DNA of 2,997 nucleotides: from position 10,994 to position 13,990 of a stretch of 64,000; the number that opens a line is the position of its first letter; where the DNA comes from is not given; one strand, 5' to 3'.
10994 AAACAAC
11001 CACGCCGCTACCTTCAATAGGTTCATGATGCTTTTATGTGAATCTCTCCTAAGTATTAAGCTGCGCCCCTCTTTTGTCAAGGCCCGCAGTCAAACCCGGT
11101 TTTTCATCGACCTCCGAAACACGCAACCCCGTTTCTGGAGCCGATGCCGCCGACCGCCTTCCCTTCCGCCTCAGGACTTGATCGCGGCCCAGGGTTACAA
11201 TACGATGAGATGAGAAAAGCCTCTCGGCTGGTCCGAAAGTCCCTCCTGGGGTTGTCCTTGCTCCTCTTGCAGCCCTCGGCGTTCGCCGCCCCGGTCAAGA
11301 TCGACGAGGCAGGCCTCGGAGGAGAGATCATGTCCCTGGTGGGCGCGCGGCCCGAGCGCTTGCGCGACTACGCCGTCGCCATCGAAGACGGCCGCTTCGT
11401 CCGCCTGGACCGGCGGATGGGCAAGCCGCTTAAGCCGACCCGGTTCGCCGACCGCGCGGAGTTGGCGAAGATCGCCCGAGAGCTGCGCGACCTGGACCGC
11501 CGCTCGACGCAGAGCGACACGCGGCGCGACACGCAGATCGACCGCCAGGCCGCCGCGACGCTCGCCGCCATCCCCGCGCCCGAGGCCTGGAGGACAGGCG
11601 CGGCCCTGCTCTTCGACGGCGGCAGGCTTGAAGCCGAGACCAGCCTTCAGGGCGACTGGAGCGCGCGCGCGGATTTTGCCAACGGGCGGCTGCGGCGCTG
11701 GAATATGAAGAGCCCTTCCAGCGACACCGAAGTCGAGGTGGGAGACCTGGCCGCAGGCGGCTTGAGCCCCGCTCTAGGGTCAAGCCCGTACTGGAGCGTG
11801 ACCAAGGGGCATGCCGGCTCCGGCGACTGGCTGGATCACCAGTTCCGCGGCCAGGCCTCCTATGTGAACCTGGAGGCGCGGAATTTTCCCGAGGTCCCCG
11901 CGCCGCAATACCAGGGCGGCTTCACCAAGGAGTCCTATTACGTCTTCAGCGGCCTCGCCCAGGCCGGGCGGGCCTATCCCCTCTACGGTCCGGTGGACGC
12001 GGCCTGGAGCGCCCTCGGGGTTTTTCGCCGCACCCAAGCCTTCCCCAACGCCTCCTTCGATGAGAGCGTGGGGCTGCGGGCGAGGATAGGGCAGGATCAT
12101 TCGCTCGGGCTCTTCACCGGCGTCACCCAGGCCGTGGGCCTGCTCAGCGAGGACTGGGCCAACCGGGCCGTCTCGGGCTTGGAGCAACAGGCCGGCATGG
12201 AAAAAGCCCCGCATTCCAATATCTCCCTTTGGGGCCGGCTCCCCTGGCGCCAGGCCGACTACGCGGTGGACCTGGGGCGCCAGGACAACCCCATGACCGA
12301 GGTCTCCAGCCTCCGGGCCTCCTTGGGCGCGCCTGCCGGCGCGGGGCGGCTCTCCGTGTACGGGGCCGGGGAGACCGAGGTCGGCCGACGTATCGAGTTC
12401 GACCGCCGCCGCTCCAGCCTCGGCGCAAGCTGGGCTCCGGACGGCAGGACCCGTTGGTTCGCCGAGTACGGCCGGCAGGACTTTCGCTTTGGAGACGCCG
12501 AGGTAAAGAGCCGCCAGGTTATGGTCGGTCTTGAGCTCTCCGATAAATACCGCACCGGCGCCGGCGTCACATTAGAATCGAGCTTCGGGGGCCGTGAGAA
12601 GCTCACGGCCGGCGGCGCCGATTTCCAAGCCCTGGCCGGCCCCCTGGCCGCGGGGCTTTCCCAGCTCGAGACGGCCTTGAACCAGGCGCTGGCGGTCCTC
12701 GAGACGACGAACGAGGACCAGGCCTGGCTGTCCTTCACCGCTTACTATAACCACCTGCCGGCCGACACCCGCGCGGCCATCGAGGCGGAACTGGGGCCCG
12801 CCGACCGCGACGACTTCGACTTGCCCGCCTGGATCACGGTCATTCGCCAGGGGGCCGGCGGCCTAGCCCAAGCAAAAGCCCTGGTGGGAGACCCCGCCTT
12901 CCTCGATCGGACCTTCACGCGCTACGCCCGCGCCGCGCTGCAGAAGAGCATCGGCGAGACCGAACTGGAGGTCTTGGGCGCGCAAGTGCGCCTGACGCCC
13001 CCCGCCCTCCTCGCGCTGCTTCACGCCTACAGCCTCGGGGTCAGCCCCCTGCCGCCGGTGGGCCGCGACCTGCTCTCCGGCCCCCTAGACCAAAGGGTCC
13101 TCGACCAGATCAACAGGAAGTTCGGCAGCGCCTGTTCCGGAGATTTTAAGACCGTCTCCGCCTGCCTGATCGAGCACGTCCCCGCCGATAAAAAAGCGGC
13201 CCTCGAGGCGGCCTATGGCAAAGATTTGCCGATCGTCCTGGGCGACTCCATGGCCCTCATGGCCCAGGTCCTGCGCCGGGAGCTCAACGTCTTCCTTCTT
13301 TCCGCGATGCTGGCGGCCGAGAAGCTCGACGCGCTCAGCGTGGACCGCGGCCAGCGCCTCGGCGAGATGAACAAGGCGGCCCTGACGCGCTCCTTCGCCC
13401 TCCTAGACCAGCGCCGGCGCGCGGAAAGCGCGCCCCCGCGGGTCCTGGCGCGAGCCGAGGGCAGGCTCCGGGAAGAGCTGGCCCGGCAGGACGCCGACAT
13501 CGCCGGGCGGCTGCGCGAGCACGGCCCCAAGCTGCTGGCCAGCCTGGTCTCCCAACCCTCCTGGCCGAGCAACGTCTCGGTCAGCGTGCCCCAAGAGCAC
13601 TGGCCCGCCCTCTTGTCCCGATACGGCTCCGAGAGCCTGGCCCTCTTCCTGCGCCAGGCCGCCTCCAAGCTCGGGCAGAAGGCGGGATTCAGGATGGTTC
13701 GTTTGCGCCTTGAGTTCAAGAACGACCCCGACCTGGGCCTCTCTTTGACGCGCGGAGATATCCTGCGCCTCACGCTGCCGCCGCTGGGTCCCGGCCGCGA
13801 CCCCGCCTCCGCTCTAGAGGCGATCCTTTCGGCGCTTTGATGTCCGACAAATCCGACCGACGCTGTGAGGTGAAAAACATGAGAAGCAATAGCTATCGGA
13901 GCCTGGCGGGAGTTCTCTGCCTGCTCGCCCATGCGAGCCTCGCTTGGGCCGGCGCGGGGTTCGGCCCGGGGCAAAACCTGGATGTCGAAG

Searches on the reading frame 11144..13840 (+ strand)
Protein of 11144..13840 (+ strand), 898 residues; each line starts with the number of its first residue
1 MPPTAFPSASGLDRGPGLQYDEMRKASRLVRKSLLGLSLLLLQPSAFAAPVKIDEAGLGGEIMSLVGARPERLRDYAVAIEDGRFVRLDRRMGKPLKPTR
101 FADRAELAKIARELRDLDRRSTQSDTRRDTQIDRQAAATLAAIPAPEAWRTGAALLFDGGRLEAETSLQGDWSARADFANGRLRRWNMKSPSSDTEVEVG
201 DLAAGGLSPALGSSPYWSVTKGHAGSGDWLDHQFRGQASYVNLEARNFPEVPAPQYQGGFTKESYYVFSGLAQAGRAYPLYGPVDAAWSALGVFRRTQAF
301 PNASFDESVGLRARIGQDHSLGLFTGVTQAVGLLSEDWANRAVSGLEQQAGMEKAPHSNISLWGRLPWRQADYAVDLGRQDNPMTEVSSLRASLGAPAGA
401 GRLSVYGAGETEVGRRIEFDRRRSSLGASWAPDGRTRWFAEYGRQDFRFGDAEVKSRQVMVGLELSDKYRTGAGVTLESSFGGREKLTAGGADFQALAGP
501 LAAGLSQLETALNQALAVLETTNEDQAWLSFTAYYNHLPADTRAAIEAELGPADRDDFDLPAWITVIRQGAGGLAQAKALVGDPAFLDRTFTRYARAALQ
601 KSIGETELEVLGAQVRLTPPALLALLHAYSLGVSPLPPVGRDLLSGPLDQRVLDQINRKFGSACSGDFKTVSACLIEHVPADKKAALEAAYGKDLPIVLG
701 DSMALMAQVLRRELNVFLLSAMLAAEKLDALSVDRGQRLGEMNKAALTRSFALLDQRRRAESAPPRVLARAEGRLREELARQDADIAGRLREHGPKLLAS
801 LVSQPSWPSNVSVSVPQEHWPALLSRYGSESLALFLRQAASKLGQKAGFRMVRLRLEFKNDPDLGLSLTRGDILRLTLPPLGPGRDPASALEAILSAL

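Call 8: search_protein_families(library=pfam, proteins=[window:11144-13840:+], max_evalue=0.01)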
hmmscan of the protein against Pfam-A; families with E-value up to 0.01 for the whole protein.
window:11144-13840:+ (898 aa): 0 families

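Call 45: search_protein_families(library=ncbifam, proteins=[window:11144-13840:+], max_evalue=0.05)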
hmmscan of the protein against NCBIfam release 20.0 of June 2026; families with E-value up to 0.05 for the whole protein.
window:11144-13840:+ (898 aa): 0 families

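Call 46: search_protein_families(library=padloc, proteins=[window:11144-13840:+], max_evalue=0.01)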
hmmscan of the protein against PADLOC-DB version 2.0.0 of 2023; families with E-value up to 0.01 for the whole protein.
window:11144-13840:+ (898 aa): 0 families

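Call 83: search_solved_structures(query=window:11210-13840:+, max_evalue=1)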
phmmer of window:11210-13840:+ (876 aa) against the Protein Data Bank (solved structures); distinct sequences matched with E-value up to 1: 0.
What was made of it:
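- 11210..13840 (+): Large signal-peptide protein (about 876 aa) with no known domain. It is conserved next to the leader genes in all related loci. No Pfam, NCBIfam or PDB match (calls 8, 45, 83).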
